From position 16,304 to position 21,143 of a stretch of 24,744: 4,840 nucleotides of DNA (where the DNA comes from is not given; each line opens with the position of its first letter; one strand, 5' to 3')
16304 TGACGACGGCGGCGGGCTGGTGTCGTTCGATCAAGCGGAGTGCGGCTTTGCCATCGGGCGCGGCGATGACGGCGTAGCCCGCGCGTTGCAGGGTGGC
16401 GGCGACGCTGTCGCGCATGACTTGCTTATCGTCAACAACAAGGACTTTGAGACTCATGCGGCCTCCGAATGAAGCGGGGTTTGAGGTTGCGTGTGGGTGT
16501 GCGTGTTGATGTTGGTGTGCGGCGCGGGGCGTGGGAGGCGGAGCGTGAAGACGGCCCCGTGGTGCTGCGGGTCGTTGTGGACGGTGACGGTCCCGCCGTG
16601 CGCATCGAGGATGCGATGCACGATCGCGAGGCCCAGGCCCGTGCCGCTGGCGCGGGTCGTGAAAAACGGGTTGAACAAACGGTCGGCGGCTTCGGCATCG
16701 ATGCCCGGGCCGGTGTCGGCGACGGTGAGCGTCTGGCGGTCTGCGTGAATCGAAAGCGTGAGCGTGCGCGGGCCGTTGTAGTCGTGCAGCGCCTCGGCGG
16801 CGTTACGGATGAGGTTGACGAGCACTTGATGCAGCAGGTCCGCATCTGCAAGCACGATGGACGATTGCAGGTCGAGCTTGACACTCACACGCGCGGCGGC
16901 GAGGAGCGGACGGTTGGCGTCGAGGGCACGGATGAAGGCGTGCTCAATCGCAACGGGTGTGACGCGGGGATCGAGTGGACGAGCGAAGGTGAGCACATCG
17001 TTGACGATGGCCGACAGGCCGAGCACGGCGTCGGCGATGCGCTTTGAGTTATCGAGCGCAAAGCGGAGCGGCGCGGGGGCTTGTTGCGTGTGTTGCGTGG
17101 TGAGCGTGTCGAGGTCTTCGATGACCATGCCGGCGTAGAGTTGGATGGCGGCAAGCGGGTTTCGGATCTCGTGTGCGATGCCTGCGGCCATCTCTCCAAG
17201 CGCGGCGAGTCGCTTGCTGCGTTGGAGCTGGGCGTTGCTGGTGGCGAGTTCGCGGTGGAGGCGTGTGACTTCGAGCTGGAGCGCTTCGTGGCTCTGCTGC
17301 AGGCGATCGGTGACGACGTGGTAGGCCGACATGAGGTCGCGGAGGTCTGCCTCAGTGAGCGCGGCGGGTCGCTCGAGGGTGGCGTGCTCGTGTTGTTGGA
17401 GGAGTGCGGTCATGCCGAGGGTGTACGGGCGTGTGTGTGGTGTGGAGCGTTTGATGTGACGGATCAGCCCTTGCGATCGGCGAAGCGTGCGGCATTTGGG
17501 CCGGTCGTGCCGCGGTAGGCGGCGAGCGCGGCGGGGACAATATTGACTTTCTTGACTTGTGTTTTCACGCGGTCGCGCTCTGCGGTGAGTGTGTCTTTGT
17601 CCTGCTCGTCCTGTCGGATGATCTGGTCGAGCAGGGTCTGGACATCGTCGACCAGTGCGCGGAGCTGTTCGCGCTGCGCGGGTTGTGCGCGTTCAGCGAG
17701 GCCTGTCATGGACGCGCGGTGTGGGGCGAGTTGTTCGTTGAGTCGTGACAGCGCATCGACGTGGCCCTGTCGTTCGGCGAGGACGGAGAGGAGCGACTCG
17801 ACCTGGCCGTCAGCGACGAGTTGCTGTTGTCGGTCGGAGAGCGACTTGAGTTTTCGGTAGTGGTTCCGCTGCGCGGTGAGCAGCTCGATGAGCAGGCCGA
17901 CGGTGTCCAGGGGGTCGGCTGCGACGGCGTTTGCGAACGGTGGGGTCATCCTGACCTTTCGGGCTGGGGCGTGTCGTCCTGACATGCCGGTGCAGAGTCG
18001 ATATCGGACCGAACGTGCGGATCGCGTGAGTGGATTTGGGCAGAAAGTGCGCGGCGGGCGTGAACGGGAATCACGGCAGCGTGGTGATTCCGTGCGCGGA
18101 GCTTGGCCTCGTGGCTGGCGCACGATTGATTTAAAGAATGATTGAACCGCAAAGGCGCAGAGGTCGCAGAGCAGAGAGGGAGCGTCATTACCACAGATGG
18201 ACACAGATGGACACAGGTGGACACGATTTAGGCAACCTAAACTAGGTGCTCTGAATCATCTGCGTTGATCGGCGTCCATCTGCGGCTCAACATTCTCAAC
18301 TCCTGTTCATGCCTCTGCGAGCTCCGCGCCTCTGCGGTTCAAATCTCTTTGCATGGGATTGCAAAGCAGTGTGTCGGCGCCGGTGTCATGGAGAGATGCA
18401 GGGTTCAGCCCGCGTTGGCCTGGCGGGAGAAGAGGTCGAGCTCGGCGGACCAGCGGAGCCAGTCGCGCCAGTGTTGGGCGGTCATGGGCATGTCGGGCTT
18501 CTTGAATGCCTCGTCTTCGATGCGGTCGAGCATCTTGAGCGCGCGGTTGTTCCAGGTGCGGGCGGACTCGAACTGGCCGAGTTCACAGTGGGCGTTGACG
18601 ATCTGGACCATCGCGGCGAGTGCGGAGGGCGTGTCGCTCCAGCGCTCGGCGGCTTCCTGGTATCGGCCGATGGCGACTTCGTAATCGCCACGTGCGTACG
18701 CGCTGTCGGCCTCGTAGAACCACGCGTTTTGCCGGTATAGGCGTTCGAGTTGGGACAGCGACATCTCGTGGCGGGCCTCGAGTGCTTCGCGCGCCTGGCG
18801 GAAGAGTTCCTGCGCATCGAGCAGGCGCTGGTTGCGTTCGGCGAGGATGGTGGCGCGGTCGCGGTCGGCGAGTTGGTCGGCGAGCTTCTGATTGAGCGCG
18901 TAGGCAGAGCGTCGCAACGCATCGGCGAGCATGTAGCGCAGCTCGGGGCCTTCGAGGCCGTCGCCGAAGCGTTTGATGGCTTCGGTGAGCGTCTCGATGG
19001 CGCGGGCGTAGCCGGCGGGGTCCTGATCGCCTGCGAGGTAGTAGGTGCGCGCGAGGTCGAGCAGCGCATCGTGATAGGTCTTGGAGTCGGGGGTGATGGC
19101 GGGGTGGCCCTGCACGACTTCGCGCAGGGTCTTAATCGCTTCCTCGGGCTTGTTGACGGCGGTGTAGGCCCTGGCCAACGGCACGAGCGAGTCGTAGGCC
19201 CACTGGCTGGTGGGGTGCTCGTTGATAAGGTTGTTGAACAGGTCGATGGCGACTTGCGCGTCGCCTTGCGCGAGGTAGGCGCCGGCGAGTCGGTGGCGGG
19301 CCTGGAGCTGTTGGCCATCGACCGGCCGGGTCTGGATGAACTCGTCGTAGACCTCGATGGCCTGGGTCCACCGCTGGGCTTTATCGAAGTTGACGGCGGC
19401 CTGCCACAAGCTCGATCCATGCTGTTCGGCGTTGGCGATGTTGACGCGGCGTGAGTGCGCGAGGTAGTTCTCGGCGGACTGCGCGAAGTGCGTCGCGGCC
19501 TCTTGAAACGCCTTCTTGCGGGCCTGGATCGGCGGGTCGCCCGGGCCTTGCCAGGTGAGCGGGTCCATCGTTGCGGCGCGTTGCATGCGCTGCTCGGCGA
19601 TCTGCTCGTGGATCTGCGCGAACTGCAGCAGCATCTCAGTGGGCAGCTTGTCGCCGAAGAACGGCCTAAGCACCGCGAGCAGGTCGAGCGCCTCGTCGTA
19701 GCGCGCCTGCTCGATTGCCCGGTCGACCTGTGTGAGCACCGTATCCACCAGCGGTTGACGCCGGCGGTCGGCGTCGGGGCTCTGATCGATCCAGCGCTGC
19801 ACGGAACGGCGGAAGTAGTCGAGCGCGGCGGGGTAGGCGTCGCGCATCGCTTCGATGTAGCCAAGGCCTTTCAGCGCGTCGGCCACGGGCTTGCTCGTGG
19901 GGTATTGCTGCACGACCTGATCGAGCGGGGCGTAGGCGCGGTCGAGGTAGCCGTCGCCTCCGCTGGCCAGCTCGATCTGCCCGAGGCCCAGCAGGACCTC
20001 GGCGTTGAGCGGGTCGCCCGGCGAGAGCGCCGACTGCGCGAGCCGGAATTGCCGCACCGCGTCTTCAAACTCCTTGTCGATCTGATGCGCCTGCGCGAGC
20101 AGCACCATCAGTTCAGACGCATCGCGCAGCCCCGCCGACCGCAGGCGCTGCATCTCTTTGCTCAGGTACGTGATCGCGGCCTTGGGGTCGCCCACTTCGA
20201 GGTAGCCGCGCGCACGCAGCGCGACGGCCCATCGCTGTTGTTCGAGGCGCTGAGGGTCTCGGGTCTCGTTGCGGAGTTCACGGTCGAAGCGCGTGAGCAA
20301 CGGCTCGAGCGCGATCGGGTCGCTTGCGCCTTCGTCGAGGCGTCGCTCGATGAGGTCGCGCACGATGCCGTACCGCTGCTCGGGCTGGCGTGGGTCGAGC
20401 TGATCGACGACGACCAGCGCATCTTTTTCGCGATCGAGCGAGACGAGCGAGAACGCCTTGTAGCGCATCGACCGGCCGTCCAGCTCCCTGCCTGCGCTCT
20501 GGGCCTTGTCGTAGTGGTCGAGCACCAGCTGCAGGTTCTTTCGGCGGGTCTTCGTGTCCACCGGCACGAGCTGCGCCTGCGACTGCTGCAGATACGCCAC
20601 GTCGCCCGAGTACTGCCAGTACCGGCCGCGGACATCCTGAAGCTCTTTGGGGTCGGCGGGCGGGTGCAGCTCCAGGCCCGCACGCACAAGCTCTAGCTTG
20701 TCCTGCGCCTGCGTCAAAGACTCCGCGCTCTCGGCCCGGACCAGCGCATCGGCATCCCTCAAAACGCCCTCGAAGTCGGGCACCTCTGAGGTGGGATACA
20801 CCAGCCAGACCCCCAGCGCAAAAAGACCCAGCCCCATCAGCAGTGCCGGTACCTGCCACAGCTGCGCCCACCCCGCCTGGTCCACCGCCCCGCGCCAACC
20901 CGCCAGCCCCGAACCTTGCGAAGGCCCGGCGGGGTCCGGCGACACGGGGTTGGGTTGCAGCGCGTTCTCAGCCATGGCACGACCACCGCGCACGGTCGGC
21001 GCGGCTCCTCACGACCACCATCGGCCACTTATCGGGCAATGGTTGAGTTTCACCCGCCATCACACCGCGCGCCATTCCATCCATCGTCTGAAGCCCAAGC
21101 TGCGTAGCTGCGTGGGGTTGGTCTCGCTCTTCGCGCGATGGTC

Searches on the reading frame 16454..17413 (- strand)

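Call 78: search_protein_families(library=pfam, proteins=[window:16454-17413:-], max_evalue=0.001)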
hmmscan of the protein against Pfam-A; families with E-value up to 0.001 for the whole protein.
window:16454-17413:- (319 aa): 4 families
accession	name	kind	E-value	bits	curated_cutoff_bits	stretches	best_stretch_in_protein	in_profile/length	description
PF02518.31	HATPase_c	-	7.6e-26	91.2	26.4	1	190-296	2-110/111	Histidine kinase-, DNA gyrase B-, and HSP90-like ATPase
PF00512.31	HisKA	-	1.6e-11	44.5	26.9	1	72-145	2-62/66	His Kinase A (phospho-acceptor) domain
PF13581.12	HATPase_c_2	-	3.4e-05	24.3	27.4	1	198-272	40-112/127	Histidine kinase-like ATPase domain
PF14501.12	HATPase_c_5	-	0.00075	19.8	22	0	194-283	6-93/102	GHKL domain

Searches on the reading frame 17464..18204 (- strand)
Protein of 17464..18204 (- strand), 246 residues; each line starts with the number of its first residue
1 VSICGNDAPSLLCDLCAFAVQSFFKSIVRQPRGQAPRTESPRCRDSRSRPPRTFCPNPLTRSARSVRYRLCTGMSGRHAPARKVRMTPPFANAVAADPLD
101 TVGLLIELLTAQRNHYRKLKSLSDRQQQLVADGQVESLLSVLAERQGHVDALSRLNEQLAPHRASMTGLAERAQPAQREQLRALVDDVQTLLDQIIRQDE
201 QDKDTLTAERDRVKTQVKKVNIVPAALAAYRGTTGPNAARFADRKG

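Call 78: search_protein_families(library=pfam, proteins=[window:17464-18204:-], max_evalue=0.001)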
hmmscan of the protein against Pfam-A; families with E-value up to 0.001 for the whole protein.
window:17464-18204:- (246 aa): 1 family
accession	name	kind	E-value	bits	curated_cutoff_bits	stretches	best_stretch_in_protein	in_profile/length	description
PF05130.17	FlgN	-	6.2e-09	36.9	30.5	1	105-215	6-124/147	FlgN protein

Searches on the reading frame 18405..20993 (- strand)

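Call 3: search_protein_families(library=pfam, proteins=[window:18405-20993:-], max_evalue=0.01)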
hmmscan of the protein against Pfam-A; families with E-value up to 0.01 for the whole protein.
window:18405-20993:- (862 aa): 15 families
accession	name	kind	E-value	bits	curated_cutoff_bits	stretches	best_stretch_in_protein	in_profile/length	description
PF13432.12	TPR_16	-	5.6e-19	68.7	32.7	2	761-820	3-59/65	Tetratricopeptide repeat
PF13424.12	TPR_12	-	1.5e-18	67.2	30.1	2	761-822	9-75/77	Tetratricopeptide repeat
PF13174.12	TPR_6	-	8.7e-16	57.9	26.3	1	565-596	2-33/33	Tetratricopeptide repeat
PF13428.12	TPR_14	-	5.5e-13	48.6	23.5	0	564-600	2-38/44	Tetratricopeptide repeat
PF14559.12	TPR_19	-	7.5e-11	42.6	25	2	574-627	2-52/68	Tetratricopeptide repeat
PF07719.23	TPR_2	-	3.1e-08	33.5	27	0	756-783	2-29/34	Tetratricopeptide repeat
PF12895.13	ANAPC3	-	1.9e-07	31.7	27.2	1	542-625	5-81/82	Anaphase-promoting complex, cyclosome, subunit 3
PF13525.12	YfiO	-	2.5e-06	27.9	25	1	572-677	14-121/203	Outer membrane lipoprotein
PF13176.12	TPR_7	-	2.2e-05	24.6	27.9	0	606-626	5-25/36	Tetratricopeptide repeat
PF13374.12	TPR_10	-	0.00049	20.5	27.5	0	792-821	2-31/42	Tetratricopeptide repeat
PF10602.15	RPN7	-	0.0011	19.1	29.6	0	735-829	16-110/174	26S proteasome subunit RPN7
PF00515.34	TPR_1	-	0.0015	18.7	27.8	0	371-399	1-29/34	Tetratricopeptide repeat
PF25064.1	ARM_TT21_5th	-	0.002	18.9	27.8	0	762-824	8-67/117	TT21 fifth ARM repeats domain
PF13414.12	TPR_11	-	0.0022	18.1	26.8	0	764-791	3-30/42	TPR repeat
PF04212.24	MIT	-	0.0034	17.9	30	0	527-551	5-29/66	MIT (microtubule interacting and transport) domain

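Call 4: search_protein_families(library=ncbifam, proteins=[window:18405-20993:-], max_evalue=0.01)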
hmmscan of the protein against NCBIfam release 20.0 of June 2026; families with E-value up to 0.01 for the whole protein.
window:18405-20993:- (862 aa): 8 families
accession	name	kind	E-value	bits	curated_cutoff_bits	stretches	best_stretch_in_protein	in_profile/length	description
TIGR02795.1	tol_pal_ybgF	equivalog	1.9e-23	83.3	90.1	2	531-634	7-110/119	tol-pal system protein YbgF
TIGR03302.1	OM_YfiO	subfamily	2.8e-15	56.5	81.4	2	568-680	38-149/239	outer membrane protein assembly factor BamD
TIGR03504.1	FimV_Cterm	subfamily_domain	4.6e-11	42.6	30.65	0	606-628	5-27/44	FimV/HubP family polar landmark protein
NF040959.1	MamA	equivalog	2.2e-06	27.3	200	1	536-631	47-136/204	magnetosome protein MamA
NF052312.1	T9SS_PorW_SprE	equivalog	3.4e-05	22.7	250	1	540-628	118-207/716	type IX secretion system periplasmic lipoprotein PorW/SprE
NF047558.1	TPR_END_plus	domain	0.00058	19.8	32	0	606-632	5-31/56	TPR end-of-group domain-containing protein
NF008068.0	PRK10803.1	equivalog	0.0028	17.6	383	0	463-604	85-221/263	cell division protein CpoB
NF052415.1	T3SS_chap_SctY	equivalog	0.0056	17.2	70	1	560-627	37-104/106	type III secretion apparatus assembly chaperone SctY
